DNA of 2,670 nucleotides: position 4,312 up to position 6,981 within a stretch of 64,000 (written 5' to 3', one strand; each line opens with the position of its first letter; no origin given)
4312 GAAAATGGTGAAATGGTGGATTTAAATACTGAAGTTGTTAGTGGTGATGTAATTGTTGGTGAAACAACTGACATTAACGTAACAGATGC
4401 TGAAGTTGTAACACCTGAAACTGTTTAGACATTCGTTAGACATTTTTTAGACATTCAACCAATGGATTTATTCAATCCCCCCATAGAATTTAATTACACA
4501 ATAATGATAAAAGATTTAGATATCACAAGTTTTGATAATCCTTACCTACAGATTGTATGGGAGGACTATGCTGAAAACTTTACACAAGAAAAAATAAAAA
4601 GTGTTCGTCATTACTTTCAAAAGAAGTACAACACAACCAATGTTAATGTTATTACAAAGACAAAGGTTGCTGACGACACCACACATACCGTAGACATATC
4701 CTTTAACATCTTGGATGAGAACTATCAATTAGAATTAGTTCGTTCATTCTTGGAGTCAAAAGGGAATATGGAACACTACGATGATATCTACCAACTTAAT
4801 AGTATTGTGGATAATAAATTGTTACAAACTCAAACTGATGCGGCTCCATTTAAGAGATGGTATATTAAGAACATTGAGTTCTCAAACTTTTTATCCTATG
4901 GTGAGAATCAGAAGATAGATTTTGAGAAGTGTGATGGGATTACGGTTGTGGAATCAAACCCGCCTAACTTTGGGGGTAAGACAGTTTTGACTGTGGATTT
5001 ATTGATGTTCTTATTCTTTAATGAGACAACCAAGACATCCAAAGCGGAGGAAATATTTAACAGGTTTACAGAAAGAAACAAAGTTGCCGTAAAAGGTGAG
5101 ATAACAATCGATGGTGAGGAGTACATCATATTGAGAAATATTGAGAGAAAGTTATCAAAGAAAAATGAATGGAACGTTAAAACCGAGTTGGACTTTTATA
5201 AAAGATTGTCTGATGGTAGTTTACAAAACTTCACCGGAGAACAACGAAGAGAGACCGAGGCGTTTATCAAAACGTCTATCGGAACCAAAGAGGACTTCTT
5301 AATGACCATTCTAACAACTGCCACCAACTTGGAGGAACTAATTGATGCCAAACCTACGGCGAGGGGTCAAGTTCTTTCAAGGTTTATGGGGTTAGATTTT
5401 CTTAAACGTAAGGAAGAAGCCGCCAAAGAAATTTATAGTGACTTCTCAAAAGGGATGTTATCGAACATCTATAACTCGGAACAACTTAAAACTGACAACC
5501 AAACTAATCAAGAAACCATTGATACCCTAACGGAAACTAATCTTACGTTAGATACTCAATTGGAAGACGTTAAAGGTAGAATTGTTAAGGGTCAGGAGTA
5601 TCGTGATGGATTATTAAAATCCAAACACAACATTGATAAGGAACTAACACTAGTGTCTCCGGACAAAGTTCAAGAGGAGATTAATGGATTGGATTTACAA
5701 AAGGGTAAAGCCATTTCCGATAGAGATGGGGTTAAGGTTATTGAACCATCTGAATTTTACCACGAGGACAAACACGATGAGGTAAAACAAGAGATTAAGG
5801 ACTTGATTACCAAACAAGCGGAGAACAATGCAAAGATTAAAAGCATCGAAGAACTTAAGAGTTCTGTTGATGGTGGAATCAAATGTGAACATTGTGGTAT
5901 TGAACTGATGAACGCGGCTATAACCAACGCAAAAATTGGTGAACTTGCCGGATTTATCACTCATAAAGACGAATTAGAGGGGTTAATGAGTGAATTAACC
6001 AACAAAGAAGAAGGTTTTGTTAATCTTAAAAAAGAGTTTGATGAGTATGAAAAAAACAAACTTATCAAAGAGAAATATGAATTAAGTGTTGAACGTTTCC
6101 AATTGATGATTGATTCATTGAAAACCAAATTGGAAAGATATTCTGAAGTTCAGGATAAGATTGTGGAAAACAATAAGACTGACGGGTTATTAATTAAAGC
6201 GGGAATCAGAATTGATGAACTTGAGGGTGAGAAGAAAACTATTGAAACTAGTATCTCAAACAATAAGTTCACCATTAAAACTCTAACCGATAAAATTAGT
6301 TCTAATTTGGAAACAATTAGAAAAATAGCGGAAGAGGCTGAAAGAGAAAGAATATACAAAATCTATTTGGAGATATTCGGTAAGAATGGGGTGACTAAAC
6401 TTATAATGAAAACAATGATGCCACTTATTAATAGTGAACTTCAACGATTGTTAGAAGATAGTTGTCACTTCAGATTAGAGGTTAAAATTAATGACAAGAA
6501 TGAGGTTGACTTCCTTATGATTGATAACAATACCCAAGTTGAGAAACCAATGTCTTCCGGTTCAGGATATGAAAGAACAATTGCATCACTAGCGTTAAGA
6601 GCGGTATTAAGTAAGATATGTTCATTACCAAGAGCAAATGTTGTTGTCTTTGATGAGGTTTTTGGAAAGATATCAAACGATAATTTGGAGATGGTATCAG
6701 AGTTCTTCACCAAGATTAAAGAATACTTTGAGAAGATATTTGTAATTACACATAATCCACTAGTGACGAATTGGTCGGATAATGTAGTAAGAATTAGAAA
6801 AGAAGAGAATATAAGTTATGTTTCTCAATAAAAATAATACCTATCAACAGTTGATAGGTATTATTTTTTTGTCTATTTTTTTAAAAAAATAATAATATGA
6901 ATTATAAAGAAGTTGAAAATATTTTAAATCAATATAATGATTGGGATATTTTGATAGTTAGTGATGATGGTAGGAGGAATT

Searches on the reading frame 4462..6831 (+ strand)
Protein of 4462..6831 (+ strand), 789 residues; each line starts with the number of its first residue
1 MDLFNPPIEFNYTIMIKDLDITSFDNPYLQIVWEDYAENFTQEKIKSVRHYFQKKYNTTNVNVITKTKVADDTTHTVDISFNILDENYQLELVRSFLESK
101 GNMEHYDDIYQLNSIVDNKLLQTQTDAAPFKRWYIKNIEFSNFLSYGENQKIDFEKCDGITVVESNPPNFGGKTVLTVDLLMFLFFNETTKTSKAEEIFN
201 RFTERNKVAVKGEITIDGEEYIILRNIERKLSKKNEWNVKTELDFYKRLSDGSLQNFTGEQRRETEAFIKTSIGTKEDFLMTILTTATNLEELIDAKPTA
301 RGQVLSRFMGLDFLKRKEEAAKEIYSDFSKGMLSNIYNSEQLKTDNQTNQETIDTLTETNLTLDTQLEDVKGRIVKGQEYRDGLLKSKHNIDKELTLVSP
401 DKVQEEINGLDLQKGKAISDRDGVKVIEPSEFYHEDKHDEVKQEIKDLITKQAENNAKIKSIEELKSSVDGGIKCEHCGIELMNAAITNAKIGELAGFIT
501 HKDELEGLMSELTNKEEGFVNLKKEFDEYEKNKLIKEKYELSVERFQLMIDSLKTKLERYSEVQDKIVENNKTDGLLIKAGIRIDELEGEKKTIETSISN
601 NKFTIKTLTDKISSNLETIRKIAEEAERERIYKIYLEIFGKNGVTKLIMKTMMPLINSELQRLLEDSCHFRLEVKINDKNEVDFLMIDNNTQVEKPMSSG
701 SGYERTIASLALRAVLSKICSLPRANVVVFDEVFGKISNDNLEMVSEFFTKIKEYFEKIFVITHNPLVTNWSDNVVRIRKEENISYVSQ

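Call 57: search_dna_similar(query=window:4462-6831:+, collection=phages, mode=protein, max_rows=20)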
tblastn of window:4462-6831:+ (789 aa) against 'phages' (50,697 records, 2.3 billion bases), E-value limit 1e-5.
Records with a match: 4; places in all: 4; records where one place covers at least 80% of the query: 0.
Best place of each record, by identity: <60% 4.
By first word of the organism name: uncultured 3; Microcystis 1.
By host as written in the record: - 3; Microcystis elabens 1.
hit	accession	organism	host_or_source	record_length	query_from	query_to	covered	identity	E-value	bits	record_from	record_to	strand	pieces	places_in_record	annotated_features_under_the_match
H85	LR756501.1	uncultured phage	metagenomic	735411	29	323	37%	27.0%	3e-15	87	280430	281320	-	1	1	record has no annotation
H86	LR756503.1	uncultured phage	metagenomic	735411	29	323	37%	27.0%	3e-15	87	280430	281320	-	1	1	record has no annotation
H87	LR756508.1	uncultured phage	metagenomic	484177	503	788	36%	22.3%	2e-9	67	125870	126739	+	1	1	record has no annotation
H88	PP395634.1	Microcystis phage Mel-JY01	Microcystis elabens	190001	554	764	27%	26.1%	4e-11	73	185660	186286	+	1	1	AAA domain containing protein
